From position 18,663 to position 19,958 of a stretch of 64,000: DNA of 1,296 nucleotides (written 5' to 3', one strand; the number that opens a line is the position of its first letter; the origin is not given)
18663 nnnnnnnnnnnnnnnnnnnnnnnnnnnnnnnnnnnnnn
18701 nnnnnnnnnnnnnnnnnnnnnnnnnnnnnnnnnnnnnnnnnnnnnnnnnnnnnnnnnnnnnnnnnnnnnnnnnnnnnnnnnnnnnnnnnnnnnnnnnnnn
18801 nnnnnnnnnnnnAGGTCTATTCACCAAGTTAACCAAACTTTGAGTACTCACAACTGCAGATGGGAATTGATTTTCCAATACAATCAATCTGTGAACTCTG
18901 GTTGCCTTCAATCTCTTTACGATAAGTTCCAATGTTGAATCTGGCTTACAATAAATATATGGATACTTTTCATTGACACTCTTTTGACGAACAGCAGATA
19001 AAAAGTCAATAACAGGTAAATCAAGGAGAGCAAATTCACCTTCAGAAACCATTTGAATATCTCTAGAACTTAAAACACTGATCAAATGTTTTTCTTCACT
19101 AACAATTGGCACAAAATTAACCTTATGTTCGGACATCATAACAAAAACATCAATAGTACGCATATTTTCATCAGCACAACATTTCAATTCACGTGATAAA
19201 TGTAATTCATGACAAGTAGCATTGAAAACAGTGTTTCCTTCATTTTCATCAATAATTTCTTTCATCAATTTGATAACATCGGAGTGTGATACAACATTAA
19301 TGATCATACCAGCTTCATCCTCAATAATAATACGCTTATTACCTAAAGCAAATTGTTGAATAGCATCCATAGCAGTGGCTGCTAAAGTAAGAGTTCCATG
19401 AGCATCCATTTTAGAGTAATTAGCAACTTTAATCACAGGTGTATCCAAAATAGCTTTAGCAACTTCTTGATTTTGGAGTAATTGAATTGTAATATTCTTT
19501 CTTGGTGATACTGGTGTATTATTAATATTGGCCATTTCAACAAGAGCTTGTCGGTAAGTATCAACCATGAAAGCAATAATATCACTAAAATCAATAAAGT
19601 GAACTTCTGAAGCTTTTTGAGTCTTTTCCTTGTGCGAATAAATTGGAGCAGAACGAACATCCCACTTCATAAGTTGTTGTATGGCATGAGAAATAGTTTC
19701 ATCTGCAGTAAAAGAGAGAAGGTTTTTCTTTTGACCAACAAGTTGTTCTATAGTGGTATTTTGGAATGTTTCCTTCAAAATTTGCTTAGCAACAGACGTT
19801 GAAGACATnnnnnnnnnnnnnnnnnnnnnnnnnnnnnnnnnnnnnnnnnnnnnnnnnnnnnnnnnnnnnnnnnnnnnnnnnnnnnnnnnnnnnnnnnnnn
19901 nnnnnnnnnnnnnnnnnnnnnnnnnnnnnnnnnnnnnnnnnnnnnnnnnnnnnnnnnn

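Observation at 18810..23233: Genomic clustering of an AMPK/SNF1-like kinase, an Snf4-like 4xCBS protein and a short prohibitin-like SPFH protein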

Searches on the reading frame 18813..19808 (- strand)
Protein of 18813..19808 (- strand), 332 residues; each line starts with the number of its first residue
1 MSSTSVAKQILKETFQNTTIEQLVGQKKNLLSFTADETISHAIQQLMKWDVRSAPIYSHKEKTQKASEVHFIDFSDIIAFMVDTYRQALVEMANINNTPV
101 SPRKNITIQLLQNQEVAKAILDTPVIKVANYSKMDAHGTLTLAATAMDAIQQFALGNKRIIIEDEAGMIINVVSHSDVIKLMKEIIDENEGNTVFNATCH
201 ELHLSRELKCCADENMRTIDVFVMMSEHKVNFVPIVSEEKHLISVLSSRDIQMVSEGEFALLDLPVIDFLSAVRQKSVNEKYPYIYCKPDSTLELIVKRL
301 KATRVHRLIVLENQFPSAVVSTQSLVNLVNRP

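Call 4: search_protein_families(library=pfam, proteins=[window:18813-19808:-], max_evalue=0.01)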
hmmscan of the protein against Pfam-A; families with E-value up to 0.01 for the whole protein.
seq(332 aa): 1 family
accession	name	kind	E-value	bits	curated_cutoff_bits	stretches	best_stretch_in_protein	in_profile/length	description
PF00571.33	CBS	-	1.7e-16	60.7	24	1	212-251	12-51/57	CBS domain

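Call 7: search_protein_families(library=pfam, proteins=[window:18813-19808:-], max_evalue=10)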
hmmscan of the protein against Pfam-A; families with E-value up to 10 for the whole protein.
seq(332 aa): 1 family
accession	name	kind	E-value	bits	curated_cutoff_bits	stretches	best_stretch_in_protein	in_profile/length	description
PF00571.33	CBS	-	1.7e-16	60.7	24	4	212-251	12-51/57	CBS domain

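Call 9: search_solved_structures(query=window:18813-19808:-, max_evalue=1, show_alignments=2)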
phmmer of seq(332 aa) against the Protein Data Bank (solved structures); distinct sequences matched with E-value up to 1: 26.
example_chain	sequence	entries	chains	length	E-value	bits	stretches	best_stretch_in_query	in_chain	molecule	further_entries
4rer_G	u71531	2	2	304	1.3e-10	44.4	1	131-325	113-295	5'-AMP-activated protein kinase subunit gamma-1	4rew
7jhg_G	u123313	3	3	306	1.3e-10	44.3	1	158-325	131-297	5'-AMP-activated protein kinase subunit gamma-1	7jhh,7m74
7jij_G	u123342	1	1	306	1.5e-10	44.2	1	158-325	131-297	5'-AMP-activated protein kinase subunit gamma-1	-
6c9j_C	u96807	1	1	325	1.8e-10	43.9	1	158-325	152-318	5'-AMP-activated protein kinase subunit gamma-1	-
4cfe_E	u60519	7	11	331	1.9e-10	43.9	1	158-325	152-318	5'-AMP-ACTIVATED PROTEIN KINASE SUBUNIT GAMMA-1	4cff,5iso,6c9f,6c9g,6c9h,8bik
4zhx_E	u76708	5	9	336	2e-10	43.8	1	158-325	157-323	5'-AMP-activated protein kinase subunit gamma-1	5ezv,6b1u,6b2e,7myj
2v8q_E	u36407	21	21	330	3.8e-10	42.9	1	130-324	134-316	5'-AMP-ACTIVATED PROTEIN KINASE SUBUNIT GAMMA-1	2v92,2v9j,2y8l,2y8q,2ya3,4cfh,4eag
2qr1_G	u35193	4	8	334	1.3e-07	34.6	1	210-327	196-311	Protein C1556.08c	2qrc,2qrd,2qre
2oox_G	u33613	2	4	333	1.3e-07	34.5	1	210-327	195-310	Hypothetical protein C1556.08c in chromosome I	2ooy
2uv4_A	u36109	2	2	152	7.7e-06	28.7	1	224-325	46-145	5'-AMP-ACTIVATED PROTEIN KINASE SUBUNIT GAMMA-1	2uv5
2nyc_A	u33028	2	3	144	1.1e-05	28.3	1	208-313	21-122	Nuclear protein SNF4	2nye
2uv6_A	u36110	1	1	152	2.8e-05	26.9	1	224-325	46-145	5'-AMP-ACTIVATED PROTEIN KINASE SUBUNIT GAMMA-1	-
2qlv_C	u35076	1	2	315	2.8e-05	26.9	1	208-313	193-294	Nuclear protein SNF4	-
3t4n_C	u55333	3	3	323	3e-05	26.8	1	208-313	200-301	Nuclear protein SNF4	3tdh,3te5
2uv7_A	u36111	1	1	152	6.6e-05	25.7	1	224-325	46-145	5'-AMP-ACTIVATED PROTEIN KINASE SUBUNIT GAMMA-1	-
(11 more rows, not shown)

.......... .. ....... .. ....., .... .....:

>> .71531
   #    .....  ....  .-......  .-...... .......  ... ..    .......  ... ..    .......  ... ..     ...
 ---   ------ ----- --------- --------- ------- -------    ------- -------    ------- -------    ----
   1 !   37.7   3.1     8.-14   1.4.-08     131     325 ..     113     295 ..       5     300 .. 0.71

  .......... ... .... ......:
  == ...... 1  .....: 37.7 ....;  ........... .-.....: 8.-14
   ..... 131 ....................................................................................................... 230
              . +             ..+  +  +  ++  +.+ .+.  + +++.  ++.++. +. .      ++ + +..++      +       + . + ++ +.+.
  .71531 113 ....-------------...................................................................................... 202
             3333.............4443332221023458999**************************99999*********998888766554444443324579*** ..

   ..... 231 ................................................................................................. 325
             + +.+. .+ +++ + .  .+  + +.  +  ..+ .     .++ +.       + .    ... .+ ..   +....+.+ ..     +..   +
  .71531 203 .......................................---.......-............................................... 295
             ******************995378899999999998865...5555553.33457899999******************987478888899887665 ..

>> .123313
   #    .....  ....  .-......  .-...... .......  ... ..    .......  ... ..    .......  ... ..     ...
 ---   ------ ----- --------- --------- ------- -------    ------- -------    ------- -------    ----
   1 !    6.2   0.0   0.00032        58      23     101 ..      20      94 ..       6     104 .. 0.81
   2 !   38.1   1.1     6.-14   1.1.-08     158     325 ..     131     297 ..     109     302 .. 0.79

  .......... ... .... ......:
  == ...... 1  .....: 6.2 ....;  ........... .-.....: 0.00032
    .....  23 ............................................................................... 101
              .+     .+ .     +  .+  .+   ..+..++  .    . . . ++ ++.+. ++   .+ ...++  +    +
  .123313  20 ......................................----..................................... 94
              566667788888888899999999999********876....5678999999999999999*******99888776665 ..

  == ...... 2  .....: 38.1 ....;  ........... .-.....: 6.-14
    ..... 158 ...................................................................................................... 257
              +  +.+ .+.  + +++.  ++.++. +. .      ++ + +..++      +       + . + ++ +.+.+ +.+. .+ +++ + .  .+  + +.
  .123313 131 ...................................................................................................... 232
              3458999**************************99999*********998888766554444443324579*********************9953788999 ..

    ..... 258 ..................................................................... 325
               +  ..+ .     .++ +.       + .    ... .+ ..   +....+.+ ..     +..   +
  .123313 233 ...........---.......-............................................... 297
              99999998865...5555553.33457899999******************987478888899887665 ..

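Call 16: find_homologous_proteins(query=window:18813-19808:-, max_evalue=0.001)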
Query seq(332 aa) (332 aa): 10 proteins with E <= 0.001 among 1305 candidates.
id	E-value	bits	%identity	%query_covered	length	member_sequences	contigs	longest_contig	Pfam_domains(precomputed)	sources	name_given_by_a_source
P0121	3.1e-209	711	100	100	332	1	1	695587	PF00571.34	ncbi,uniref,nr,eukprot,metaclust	ncbi:predicted protein [Naegleria gruberi]|uniref:Predicted protein n=1 Tax=Naegleria gruberi TaxID=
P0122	8.8e-174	595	85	99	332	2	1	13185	PF00571.34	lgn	-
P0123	1.1e-172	591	81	99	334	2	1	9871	PF00571.34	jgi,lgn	-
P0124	4.4e-152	524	74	100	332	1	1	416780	PF00571.34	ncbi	ncbi:hypothetical protein ABK040_003246 [Willaertia magna]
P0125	2.1e-73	265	44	98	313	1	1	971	PF00571.34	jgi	jgi:5'-AMP-activated protein kinase regulatory gamma subunit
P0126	2.1e-71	259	45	98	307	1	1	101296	PF00571.34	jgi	jgi:CBS domain-containing protein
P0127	8.8e-71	257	44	99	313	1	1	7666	PF00571.34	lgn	-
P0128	2.0e-68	249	43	97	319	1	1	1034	PF00571.34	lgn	-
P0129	2.9e-64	235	40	96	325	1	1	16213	PF00571.34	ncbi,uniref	ncbi:AMP-activated protein kinase subunit gamma [Acrasis kona]|uniref:AMP-activated protein kinase s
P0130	2.1e-60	223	38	94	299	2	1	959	PF00571.34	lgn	-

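Call 18: search_solved_structures(query=A1, max_evalue=0.01, show_alignments=2)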
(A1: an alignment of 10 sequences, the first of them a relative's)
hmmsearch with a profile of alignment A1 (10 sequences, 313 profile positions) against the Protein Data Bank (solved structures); distinct sequences matched with E-value up to 0.01: 28.
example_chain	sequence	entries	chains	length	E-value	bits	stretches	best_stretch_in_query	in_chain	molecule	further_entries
7jhg_G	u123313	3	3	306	2.1e-21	79.7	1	5-310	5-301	5'-AMP-activated protein kinase subunit gamma-1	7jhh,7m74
6c9j_C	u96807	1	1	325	2.3e-21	79.6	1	5-310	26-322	5'-AMP-activated protein kinase subunit gamma-1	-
4cfe_E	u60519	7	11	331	2.5e-21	79.5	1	5-310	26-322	5'-AMP-ACTIVATED PROTEIN KINASE SUBUNIT GAMMA-1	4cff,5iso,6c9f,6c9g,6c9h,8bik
4zhx_E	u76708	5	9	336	2.7e-21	79.4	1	5-310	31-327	5'-AMP-activated protein kinase subunit gamma-1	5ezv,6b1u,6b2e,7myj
4rer_G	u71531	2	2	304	4.1e-21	78.8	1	6-310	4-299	5'-AMP-activated protein kinase subunit gamma-1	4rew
7jij_G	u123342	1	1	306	5.4e-21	78.4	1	6-310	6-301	5'-AMP-activated protein kinase subunit gamma-1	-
2v8q_E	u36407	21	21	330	1.1e-20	77.4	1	6-310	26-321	5'-AMP-ACTIVATED PROTEIN KINASE SUBUNIT GAMMA-1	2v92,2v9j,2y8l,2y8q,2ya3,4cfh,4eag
2qlv_C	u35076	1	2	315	1.7e-10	43.9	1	8-310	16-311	Nuclear protein SNF4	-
2oox_G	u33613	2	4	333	1.8e-10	43.8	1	121-310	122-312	Hypothetical protein C1556.08c in chromosome I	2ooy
2qr1_G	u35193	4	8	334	1.9e-10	43.8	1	121-310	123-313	Protein C1556.08c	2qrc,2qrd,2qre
3t4n_C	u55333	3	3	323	2e-10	43.7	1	8-310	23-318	Nuclear protein SNF4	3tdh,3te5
2uv4_A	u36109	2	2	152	7.7e-09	38.5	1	175-310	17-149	5'-AMP-ACTIVATED PROTEIN KINASE SUBUNIT GAMMA-1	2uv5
2uv6_A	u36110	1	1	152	6.4e-08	35.5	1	175-310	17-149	5'-AMP-ACTIVATED PROTEIN KINASE SUBUNIT GAMMA-1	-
2nyc_A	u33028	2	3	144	1.1e-07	34.7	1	175-310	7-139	Nuclear protein SNF4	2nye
2uv7_A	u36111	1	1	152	1.5e-07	34.3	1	175-310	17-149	5'-AMP-ACTIVATED PROTEIN KINASE SUBUNIT GAMMA-1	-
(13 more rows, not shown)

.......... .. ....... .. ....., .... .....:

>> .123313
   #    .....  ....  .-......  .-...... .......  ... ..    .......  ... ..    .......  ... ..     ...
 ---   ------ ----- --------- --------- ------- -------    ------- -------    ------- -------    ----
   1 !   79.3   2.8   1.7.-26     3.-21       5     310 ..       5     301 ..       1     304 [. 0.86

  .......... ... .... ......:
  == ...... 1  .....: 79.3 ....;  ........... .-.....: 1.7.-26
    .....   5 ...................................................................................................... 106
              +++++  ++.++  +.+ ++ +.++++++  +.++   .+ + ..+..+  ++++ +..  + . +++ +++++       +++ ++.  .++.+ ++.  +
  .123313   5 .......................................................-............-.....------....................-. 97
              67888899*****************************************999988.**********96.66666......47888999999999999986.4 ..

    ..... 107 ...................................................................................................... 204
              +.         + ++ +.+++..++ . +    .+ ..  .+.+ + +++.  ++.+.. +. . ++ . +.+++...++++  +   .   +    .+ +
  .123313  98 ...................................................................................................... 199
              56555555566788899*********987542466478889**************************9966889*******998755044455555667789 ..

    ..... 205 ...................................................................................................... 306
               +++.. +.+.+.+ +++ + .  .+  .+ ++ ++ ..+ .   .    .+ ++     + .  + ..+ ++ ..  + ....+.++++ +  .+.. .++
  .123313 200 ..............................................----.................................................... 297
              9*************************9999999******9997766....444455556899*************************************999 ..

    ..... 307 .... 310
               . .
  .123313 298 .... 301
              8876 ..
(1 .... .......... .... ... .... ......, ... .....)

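Call 23: list_cluster_members(proteins=[P0001, P0121, window:20483-20983:-])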
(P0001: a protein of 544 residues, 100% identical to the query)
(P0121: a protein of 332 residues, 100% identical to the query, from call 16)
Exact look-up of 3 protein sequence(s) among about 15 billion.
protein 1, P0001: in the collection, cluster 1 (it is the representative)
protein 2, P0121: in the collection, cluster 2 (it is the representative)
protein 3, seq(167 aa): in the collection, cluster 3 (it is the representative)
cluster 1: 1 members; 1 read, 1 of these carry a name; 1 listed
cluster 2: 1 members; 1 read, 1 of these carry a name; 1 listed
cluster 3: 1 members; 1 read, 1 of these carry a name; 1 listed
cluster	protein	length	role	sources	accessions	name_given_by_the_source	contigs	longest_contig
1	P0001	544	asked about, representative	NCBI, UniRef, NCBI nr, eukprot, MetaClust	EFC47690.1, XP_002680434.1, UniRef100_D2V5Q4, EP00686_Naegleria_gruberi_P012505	serine/threonine protein kinase [Naegleria gruberi] | non-specific serine/threonine protein kinase n=1 Tax=Naegleria gruberi TaxID=5762 ... | XP_002680434.1 serine/threonine protein kinase [Naegleria gruberi strain NEG-M]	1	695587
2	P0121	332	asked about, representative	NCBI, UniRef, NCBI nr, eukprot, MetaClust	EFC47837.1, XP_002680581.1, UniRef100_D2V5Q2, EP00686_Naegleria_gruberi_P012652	predicted protein [Naegleria gruberi] | Predicted protein n=1 Tax=Naegleria gruberi TaxID=5762 RepID=D2V5Q2_NAEGR | uncharacterized protein NAEGRDRAFT_46881 [Naegleria gruberi]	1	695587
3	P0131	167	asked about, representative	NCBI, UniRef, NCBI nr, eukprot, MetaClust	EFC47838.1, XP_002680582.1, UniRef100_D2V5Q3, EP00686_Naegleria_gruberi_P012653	predicted protein [Naegleria gruberi] | Prohibitin n=1 Tax=Naegleria gruberi TaxID=5762 RepID=D2V5Q3_NAEGR | uncharacterized protein NAEGRDRAFT_78683 [Naegleria gruberi]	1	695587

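Call 38: find_encoding_contigs(protein=P0122, flank=10000, max_places=2)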
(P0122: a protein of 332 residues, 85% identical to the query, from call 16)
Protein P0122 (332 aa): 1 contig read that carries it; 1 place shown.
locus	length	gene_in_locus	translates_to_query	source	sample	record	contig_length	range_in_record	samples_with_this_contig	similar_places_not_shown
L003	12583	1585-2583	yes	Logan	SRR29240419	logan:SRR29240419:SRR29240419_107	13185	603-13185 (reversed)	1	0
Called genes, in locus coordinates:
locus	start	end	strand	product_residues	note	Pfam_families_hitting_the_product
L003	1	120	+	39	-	?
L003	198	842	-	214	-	PF00069:Pkinase, PF07714:PK_Tyr_Ser-Thr, PF03109:ABC1 (weak)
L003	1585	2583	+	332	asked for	PF00571:CBS (faint)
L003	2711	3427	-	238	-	PF01086:Clathrin_lg_ch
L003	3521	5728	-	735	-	-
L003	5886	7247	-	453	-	PF13229:Beta_helix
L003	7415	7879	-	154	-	PF00169:PH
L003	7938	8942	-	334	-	-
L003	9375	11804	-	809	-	-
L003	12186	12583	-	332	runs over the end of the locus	?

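Call 39: find_encoding_contigs(protein=P0123, flank=10000, max_places=2)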
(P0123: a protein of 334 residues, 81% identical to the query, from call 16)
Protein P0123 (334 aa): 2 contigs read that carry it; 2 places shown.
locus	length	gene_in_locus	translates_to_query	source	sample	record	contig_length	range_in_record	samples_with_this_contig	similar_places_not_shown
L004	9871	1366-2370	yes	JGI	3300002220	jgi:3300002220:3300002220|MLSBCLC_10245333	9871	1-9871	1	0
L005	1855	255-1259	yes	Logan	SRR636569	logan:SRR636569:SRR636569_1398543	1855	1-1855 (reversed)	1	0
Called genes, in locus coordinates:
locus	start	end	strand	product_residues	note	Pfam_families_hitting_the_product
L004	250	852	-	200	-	PF00069:Pkinase, PF07714:PK_Tyr_Ser-Thr, PF03109:ABC1 (weak)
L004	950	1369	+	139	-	-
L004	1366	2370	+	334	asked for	PF00571:CBS (faint)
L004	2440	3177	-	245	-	-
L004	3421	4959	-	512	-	-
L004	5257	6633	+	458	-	PF01694:Rhomboid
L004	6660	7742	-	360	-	PF00646:F-box (weak), PF12937:F-box-like (weak), PF00025:Arf, PF00071:Ras, PF08477:Roc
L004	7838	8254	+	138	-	PF14593:PH_3 (weak), PF00169:PH, PF15413:PH_11, PF15409:PH_8 (weak)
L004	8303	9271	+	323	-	-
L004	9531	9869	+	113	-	?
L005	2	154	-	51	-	?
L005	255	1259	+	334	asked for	PF00571:CBS (faint)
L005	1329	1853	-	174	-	?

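Call 44: find_encoding_contigs(protein=P0124, flank=8000, max_places=1)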
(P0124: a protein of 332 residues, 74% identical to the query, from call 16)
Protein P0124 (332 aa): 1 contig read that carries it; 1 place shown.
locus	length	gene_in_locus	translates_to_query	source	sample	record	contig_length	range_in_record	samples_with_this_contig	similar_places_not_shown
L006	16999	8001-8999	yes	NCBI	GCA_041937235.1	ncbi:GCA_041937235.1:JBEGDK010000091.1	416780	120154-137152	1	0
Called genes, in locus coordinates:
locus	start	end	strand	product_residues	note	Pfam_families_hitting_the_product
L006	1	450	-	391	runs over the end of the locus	PF02582:DUF155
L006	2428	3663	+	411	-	-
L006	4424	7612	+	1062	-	PF00069:Pkinase, PF07714:PK_Tyr_Ser-Thr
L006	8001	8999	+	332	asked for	PF00571:CBS (faint)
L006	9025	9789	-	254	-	-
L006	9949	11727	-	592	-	-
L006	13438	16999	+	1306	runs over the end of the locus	PF00204:DNA_gyraseB, PF01751:Toprim, PF16898:TOPRIM_C, PF00521:DNA_topoisoIV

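Call 45: find_encoding_contigs(protein=P0129, flank=8000, max_places=1)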
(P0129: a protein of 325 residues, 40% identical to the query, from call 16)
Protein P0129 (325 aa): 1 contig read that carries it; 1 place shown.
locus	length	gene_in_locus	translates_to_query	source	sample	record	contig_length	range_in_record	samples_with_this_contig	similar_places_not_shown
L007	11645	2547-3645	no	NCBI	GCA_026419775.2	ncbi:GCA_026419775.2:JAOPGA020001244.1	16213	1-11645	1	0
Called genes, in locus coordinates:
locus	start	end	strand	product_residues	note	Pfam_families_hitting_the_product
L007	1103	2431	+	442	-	PF08773:CathepsinC_exc, PF00112:Peptidase_C1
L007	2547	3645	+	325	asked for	PF00571:CBS (faint)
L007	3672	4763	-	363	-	-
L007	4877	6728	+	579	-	PF00909:Ammonium_transp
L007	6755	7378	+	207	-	-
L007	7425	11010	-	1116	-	-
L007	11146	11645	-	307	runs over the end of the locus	PF05496:RuvB_N, PF00004:AAA, PF07728:AAA_5 (weak), PF17862:AAA_lid_3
